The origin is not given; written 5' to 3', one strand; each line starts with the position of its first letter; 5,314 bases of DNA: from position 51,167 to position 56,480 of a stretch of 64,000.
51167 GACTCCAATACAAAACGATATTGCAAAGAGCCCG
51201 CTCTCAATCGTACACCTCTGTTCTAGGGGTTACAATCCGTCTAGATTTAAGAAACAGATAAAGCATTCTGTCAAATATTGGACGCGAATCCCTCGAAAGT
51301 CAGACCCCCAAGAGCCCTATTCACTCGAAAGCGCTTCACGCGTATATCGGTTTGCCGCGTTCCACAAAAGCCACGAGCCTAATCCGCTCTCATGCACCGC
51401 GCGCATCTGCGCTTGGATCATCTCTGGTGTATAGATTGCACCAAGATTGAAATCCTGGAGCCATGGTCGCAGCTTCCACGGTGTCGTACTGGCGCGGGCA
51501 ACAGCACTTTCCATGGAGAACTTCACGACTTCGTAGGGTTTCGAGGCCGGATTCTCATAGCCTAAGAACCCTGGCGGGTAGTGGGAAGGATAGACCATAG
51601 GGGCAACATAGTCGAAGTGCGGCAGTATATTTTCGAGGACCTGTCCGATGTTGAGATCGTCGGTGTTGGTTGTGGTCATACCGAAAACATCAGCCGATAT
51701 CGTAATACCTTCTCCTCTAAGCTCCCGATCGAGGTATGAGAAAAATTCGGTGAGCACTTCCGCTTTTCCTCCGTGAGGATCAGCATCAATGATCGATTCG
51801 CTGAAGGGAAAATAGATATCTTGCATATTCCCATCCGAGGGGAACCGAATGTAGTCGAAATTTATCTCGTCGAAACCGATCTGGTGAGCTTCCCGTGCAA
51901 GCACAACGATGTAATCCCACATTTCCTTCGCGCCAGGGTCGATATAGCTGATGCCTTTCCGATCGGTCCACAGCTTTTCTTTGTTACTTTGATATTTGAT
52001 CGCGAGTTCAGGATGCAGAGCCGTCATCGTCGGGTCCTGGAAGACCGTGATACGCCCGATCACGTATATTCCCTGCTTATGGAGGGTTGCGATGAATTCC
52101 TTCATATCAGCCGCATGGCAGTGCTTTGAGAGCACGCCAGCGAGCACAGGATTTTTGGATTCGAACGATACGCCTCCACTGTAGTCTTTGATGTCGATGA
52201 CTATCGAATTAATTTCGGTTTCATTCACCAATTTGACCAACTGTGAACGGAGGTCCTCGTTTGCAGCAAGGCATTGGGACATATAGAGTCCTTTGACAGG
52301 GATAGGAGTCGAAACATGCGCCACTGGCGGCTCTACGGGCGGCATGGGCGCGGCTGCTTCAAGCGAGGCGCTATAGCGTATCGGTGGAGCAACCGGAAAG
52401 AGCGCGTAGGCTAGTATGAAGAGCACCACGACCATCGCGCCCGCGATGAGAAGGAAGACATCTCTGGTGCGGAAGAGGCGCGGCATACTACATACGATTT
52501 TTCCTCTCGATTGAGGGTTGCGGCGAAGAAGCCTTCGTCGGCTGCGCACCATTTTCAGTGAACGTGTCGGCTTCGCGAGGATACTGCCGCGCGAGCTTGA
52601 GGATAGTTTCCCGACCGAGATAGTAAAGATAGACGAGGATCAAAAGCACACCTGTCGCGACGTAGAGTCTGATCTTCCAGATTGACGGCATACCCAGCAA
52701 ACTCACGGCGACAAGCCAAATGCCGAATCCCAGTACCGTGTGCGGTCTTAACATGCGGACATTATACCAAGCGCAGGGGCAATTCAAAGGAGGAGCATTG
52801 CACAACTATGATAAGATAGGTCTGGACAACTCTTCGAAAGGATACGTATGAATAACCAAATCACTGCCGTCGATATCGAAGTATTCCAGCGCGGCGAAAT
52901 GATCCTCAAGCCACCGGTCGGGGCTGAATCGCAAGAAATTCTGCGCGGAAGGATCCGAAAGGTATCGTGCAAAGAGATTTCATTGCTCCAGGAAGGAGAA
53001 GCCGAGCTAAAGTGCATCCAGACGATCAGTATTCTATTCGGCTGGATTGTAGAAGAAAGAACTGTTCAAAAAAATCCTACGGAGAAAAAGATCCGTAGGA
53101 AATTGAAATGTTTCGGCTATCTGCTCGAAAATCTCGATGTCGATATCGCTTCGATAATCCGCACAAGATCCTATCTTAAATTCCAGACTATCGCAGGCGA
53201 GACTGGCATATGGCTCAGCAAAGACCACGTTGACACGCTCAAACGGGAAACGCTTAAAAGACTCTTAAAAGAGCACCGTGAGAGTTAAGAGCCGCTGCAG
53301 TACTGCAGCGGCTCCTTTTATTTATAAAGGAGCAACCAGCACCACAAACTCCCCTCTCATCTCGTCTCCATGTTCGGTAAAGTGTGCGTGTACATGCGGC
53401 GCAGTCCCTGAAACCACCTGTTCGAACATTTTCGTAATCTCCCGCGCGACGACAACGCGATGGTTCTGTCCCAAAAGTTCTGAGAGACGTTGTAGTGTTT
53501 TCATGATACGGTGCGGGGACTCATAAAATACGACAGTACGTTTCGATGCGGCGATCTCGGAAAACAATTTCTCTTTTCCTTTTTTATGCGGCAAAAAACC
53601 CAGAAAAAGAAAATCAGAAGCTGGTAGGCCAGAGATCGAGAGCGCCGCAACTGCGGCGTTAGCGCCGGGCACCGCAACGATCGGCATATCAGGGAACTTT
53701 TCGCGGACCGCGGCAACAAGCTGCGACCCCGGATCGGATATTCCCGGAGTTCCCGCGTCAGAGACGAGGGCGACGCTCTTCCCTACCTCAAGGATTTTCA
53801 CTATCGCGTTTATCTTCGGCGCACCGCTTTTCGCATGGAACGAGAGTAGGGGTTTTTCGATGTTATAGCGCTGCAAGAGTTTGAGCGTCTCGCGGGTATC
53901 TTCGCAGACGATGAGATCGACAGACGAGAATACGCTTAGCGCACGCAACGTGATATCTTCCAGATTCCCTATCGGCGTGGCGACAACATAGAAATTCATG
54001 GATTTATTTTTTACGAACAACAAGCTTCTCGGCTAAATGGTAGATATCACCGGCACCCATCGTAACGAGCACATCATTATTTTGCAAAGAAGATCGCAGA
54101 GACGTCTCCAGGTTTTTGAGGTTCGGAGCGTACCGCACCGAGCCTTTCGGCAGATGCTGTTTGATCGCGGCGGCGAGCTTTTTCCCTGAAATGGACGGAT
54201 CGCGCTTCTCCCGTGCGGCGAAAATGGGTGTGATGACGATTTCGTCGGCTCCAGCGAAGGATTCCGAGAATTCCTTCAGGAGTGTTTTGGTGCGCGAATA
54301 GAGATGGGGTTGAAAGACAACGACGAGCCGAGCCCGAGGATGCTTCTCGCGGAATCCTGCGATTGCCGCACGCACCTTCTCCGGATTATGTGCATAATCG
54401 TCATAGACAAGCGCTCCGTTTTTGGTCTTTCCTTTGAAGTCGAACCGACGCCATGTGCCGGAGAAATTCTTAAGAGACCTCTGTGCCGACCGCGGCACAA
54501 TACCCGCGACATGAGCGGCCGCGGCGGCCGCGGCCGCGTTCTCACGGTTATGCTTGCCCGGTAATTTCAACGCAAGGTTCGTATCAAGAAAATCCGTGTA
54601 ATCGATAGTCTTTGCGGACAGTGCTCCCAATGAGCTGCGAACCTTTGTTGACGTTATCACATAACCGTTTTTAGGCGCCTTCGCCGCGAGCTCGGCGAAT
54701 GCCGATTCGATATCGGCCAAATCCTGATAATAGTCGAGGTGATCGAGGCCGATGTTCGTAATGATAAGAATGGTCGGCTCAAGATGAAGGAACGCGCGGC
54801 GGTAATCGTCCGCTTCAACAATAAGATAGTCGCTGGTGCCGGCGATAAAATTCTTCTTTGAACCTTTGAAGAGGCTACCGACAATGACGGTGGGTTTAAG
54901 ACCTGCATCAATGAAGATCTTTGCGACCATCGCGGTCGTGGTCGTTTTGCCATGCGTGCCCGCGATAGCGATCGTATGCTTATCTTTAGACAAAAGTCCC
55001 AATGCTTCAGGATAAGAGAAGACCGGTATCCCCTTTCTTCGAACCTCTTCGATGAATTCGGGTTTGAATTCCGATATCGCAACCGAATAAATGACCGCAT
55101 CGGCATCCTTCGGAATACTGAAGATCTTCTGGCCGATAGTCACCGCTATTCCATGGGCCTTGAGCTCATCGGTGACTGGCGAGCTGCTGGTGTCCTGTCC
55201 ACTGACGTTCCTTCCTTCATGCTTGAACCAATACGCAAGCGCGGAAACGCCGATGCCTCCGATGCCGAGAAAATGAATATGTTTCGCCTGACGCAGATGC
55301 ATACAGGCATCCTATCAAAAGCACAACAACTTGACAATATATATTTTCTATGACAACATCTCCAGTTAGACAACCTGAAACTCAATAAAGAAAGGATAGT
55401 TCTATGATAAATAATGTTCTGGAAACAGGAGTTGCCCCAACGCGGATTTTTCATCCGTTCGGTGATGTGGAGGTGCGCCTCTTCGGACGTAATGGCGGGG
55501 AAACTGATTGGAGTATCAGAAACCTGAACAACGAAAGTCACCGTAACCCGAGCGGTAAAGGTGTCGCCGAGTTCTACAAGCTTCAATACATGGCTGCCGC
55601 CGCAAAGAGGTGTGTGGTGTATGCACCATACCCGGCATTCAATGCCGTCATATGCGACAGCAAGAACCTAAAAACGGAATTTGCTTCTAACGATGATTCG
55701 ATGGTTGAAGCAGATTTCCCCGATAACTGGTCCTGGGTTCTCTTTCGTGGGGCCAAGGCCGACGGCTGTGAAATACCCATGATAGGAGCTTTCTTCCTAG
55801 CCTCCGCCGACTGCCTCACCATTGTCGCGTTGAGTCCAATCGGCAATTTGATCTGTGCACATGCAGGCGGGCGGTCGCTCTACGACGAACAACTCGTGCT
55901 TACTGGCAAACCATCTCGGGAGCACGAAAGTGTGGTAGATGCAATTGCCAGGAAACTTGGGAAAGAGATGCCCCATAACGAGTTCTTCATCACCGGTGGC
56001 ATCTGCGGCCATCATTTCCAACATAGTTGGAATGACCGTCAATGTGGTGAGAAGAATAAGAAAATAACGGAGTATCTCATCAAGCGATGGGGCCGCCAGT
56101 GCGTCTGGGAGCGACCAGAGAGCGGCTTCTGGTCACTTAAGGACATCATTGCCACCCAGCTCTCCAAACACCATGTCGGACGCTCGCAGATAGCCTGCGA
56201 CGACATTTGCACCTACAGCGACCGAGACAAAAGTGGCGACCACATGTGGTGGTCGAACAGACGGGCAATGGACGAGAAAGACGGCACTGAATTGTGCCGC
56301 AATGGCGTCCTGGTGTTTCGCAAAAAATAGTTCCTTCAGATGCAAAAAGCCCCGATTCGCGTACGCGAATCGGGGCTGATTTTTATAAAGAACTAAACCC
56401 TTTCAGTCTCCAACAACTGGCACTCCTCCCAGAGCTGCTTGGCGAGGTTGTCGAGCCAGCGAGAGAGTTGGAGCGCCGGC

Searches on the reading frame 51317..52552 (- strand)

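Call 10: search_protein_families(library=pfam, proteins=[window:51317-52552:-], max_evalue=0.0001)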
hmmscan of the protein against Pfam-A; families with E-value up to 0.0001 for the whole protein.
window:51317-52552:- (411 aa): 2 families
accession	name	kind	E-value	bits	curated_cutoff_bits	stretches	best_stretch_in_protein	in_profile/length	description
PF13200.12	DUF4015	-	6e-96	321.7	27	1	88-403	1-313/313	Putative glycosyl hydrolase domain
PF14871.12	GHL6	-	5.2e-05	23.9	35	1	104-189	4-85/132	Hypothetical glycosyl hydrolase 6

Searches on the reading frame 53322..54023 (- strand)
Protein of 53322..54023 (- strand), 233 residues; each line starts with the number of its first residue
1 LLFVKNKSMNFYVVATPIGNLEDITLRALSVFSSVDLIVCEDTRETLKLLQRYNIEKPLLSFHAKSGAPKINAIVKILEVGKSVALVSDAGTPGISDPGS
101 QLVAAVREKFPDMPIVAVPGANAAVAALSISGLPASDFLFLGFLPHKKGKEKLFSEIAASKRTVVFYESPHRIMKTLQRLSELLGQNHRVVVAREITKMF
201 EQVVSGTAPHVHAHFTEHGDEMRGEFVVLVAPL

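Call 10: search_protein_families(library=pfam, proteins=[window:53322-54023:-], max_evalue=0.0001)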
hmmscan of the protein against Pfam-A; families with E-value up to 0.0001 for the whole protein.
window:53322-54023:- (233 aa): 1 family
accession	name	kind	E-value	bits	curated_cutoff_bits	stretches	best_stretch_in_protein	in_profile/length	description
PF00590.25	TP_methylase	-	6.6e-34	118.1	27.8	1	11-209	2-209/212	Tetrapyrrole (Corrin/Porphyrin) Methylases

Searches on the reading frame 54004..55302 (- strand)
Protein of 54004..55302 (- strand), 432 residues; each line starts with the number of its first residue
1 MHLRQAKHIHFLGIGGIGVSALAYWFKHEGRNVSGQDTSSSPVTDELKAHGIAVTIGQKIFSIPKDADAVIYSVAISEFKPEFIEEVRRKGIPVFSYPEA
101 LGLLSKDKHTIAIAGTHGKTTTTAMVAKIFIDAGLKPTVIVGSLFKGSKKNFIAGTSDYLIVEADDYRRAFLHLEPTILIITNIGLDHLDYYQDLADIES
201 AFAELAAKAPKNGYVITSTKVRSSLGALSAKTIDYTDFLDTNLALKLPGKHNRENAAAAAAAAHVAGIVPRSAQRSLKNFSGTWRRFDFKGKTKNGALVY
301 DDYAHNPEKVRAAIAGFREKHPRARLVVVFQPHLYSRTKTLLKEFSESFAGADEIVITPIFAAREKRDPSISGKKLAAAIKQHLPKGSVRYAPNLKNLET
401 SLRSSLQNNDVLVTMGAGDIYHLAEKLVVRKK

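Call 10: search_protein_families(library=pfam, proteins=[window:54004-55302:-], max_evalue=0.0001)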
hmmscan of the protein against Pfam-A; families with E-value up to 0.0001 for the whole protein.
window:54004-55302:- (432 aa): 3 families
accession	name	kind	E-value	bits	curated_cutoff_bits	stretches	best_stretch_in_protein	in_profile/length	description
PF02875.26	Mur_ligase_C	-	1.2e-21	78.3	28.4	1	285-418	1-127/127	Mur ligase, glutamate ligase domain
PF01225.30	Mur_ligase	-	7.1e-20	71.6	21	1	8-108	1-94/95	Mur ligase family, catalytic domain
PF08245.18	Mur_ligase_M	-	6.2e-18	65.9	24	1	113-218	1-122/200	Mur ligase middle domain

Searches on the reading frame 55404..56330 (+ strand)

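Call 10: search_protein_families(library=pfam, proteins=[window:55404-56330:+], max_evalue=0.0001)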
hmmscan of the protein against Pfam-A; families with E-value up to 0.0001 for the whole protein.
window:55404-56330:+ (308 aa): 1 family
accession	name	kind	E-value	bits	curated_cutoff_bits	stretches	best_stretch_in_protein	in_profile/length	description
PF02578.20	Cu-oxidase_4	-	1.9e-05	24.7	22.9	1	132-289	92-227/238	Multi-copper polyphenol oxidoreductase laccase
